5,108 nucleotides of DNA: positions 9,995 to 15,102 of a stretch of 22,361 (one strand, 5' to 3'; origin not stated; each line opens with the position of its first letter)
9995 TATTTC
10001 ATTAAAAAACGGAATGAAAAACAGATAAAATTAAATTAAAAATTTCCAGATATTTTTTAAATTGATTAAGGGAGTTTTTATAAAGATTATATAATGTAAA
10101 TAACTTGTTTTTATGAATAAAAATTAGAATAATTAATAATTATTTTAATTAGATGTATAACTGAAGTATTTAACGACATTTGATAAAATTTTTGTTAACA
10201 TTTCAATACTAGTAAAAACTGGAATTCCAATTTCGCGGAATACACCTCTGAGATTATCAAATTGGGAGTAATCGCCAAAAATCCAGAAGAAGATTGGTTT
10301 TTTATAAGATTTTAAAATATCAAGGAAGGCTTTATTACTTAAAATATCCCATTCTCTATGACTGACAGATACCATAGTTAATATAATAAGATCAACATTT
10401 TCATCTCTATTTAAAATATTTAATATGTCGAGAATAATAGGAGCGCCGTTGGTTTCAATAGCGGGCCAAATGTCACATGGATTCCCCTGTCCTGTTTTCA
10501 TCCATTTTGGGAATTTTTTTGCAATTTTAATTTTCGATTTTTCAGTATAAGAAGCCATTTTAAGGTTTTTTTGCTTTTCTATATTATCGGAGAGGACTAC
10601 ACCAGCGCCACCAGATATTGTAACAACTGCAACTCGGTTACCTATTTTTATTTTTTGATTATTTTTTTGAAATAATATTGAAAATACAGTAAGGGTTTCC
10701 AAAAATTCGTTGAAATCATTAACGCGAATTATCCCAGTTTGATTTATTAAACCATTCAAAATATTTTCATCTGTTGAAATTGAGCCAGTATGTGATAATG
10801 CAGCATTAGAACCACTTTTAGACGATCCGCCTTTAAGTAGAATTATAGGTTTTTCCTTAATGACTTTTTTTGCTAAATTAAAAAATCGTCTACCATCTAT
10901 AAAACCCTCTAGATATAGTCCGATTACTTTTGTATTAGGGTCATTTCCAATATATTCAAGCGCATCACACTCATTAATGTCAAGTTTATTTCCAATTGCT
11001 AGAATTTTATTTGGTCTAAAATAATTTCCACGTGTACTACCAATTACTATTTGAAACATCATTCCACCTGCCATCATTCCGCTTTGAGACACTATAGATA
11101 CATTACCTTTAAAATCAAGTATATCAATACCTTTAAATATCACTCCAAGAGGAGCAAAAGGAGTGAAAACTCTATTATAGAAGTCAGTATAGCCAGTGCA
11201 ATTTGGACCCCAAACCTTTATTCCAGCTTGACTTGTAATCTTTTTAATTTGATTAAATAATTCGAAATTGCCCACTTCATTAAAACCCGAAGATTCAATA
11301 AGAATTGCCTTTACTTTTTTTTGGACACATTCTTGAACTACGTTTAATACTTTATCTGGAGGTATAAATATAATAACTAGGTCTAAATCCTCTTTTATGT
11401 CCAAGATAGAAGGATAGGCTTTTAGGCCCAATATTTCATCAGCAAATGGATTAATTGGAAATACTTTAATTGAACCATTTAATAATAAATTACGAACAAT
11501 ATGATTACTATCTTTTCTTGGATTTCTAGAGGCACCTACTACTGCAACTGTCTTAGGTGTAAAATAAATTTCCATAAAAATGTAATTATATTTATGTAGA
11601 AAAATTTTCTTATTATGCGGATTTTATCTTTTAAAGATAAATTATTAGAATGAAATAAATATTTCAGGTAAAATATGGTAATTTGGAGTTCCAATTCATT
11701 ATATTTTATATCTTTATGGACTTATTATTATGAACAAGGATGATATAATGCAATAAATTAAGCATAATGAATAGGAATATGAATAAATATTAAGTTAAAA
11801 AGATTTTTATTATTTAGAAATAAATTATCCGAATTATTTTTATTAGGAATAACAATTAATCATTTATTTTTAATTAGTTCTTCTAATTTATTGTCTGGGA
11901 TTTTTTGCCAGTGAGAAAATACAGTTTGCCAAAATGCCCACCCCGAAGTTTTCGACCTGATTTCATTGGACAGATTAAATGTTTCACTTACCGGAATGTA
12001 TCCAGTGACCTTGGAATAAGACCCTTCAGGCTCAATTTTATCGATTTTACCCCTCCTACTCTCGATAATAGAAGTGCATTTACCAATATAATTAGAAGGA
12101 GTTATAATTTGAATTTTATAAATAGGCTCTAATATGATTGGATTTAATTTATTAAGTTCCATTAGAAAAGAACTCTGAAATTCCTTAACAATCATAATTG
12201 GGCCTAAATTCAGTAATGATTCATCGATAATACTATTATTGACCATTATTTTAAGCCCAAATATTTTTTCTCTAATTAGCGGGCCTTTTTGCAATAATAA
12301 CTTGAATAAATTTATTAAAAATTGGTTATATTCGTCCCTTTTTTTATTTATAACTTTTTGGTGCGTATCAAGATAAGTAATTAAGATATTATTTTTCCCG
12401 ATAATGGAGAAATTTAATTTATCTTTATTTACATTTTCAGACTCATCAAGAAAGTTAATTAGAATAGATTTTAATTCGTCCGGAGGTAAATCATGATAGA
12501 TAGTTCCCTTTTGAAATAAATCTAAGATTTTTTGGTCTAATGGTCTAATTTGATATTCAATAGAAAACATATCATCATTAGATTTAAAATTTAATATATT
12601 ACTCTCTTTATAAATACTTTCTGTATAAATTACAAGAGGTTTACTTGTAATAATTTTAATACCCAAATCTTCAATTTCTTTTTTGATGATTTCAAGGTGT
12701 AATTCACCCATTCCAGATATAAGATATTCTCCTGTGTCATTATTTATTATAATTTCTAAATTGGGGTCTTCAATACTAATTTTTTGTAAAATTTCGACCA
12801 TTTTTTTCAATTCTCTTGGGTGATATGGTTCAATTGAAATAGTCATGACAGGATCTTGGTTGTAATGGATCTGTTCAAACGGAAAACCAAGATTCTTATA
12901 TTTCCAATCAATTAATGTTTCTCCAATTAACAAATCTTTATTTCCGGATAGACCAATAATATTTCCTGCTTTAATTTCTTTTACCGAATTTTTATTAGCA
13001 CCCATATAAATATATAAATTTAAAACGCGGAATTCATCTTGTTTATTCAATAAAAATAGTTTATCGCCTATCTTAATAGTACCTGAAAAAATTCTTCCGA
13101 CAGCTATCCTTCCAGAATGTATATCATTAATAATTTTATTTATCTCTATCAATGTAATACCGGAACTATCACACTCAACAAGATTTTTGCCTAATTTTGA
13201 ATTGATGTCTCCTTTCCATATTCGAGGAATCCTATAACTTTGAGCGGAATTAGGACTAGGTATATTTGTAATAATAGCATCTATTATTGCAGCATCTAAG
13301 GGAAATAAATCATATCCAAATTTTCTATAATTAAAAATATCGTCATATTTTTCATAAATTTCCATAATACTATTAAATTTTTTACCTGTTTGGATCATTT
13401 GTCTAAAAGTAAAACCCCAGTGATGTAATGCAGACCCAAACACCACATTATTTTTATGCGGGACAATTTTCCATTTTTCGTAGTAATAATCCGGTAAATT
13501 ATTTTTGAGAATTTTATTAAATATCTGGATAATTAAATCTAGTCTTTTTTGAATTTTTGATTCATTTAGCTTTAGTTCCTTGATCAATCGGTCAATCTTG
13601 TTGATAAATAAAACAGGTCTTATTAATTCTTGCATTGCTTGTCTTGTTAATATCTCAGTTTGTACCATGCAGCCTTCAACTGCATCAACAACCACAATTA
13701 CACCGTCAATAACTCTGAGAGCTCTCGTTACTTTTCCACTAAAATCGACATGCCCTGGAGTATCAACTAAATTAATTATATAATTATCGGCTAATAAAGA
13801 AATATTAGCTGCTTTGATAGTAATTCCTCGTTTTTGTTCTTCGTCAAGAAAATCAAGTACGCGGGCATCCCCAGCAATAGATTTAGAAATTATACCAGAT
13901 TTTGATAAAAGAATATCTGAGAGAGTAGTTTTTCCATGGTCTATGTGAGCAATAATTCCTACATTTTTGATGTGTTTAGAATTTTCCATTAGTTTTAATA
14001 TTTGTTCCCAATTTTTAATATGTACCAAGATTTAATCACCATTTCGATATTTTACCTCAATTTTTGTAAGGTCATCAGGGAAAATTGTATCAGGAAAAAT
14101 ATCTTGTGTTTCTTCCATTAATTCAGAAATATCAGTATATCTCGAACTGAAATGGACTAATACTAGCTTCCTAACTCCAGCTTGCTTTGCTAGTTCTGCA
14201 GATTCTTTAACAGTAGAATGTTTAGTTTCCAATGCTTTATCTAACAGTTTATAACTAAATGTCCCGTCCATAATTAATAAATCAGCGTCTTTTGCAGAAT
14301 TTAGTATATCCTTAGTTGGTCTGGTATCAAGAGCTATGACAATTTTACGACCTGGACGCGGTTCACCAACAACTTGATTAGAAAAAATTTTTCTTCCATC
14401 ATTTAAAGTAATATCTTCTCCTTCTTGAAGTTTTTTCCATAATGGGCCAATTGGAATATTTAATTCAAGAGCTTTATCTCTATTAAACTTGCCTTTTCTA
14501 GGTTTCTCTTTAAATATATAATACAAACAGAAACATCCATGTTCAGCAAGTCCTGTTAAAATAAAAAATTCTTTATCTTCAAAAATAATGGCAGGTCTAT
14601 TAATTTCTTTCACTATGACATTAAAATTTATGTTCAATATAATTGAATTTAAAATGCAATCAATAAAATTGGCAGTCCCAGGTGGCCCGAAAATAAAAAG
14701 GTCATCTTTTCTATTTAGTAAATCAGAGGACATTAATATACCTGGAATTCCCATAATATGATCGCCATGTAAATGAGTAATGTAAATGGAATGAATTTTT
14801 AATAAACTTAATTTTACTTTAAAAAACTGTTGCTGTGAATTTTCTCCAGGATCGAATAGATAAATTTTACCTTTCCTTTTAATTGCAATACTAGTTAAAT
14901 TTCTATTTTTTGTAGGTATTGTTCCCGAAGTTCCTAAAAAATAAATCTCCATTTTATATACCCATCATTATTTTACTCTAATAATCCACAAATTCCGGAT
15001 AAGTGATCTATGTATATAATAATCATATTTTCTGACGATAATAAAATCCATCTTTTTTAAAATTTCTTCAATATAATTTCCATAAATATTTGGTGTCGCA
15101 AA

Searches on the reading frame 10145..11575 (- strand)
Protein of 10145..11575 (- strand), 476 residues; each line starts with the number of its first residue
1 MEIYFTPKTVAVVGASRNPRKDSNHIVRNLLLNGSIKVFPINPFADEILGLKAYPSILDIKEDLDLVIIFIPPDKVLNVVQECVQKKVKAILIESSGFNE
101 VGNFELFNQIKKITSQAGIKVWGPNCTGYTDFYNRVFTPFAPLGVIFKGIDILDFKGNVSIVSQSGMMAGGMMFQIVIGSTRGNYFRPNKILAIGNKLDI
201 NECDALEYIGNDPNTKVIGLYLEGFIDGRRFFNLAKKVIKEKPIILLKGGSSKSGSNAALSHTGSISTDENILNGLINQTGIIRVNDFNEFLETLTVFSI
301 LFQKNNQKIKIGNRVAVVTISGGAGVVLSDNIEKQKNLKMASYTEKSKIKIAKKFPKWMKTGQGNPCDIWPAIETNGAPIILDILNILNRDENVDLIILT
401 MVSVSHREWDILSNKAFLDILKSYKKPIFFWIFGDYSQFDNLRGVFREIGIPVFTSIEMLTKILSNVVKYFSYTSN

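Call 30: search_protein_families(library=pfam, proteins=[window:10145-11575:-])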
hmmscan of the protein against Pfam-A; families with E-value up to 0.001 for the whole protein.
window:10145-11575:- (476 aa): 3 families
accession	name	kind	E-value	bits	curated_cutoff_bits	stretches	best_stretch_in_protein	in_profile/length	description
PF13607.11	Succ_CoA_lig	-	9.6e-42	142.4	27.4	1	156-298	1-138/138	Succinyl-CoA ligase like flavodoxin domain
PF13380.12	CoA_binding_2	-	9.8e-27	94.1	22.8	1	8-128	1-112/116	CoA binding domain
PF02629.25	CoA_binding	-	3.2e-15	57.1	22.3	1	7-95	3-95/97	CoA binding domain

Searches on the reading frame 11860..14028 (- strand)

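Call 30: search_protein_families(library=pfam, proteins=[window:11860-14028:-])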
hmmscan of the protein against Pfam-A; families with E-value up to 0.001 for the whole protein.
window:11860-14028:- (722 aa): 5 families
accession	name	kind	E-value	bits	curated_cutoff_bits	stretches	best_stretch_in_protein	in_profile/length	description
PF00009.33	GTP_EFTU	-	1.6e-53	181.5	26.5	1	19-256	2-186/188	Elongation factor Tu GTP binding domain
PF00679.30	EFG_C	-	6.2e-23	81.1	27.9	1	632-717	2-88/89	Elongation factor G C-terminus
PF14492.12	EFG_III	-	1.2e-18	67.4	27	1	392-460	3-72/75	Elongation Factor G, domain III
PF03144.31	GTP_EFTU_D2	-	6.4e-12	46.2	30.3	1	306-372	1-72/73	Elongation factor Tu domain 2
PF22042.2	EF-G_D2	-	8.2e-12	45.5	27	1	298-373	8-82/84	Elongation factor G domain 2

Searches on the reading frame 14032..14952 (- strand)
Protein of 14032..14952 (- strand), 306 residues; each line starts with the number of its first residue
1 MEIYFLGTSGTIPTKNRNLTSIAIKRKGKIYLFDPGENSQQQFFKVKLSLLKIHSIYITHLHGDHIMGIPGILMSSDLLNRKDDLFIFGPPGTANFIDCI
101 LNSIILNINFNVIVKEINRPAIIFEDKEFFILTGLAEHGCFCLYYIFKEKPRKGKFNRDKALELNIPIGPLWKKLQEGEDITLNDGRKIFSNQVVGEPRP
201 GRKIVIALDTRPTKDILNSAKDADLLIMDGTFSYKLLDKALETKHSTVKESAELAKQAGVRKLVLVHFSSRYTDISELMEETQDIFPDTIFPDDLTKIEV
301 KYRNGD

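Call 30: search_protein_families(library=pfam, proteins=[window:14032-14952:-])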
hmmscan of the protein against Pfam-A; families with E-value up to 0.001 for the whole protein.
window:14032-14952:- (306 aa): 3 families
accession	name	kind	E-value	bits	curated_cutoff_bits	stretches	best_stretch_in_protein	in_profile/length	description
PF12706.13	Lactamase_B_2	-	6.4e-12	45.9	27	2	199-268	132-200/200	Beta-lactamase superfamily domain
PF00753.33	Lactamase_B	-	1.6e-07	31.9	22.7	1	21-72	8-63/196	Metallo-beta-lactamase superfamily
PF13691.12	Lactamase_B_4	-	2.8e-06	27.3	27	1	13-67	6-62/63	tRNase Z endonuclease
